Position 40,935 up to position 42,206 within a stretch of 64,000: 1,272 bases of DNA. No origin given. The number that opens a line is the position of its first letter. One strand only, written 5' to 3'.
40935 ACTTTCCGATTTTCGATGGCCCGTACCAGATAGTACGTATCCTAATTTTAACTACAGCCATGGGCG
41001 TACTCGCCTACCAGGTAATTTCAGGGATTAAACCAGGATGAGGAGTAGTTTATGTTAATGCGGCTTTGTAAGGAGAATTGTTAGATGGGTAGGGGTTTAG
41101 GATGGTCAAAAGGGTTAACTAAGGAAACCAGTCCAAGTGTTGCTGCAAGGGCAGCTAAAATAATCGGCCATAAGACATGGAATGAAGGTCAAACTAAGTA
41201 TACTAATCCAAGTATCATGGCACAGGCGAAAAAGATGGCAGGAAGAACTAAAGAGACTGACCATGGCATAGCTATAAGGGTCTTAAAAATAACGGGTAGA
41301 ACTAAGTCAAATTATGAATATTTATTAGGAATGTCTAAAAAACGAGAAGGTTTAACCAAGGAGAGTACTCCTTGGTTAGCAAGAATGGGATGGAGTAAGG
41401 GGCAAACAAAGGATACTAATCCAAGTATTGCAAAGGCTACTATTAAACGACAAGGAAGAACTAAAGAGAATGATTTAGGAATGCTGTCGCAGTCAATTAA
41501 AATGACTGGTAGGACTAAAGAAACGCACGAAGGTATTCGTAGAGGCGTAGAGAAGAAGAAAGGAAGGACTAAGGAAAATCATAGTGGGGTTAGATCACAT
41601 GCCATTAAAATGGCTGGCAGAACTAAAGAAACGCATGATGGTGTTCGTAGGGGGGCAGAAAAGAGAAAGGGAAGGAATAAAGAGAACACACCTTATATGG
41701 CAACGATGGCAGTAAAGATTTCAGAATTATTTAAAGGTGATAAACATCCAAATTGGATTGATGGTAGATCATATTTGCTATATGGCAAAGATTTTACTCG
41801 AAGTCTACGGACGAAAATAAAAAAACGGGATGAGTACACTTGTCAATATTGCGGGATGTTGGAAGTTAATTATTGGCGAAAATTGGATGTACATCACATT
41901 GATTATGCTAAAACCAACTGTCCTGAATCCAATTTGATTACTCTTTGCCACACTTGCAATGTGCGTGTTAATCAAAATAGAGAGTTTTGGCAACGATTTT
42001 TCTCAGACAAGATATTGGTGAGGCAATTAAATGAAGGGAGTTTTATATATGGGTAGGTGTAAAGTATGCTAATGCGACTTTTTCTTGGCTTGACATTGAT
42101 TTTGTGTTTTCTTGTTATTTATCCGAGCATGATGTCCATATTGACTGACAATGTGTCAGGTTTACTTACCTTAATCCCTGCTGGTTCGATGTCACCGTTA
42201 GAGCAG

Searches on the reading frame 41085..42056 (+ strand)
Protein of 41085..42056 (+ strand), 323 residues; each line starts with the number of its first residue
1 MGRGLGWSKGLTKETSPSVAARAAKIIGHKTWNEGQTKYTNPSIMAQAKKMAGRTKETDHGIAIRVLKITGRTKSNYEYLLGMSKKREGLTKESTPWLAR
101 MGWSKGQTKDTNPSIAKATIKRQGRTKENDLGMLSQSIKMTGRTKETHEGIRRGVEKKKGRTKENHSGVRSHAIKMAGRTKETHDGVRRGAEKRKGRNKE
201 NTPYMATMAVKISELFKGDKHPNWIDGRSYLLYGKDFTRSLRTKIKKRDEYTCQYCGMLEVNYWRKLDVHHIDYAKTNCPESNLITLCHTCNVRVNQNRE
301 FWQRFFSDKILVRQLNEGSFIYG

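Call 13: search_protein_families(library=pfam, proteins=[window:41085-42056:+], max_evalue=0.001)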
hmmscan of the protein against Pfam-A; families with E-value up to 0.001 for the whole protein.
window:41085-42056:+ (323 aa): 2 families
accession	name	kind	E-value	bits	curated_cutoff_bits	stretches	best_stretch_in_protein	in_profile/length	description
PF01844.29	HNH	-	0.00017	22.1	21.4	1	253-296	1-45/47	HNH endonuclease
PF06275.16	DUF1031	-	0.00023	21.8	25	0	120-149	10-41/80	Protein of unknown function (DUF1031)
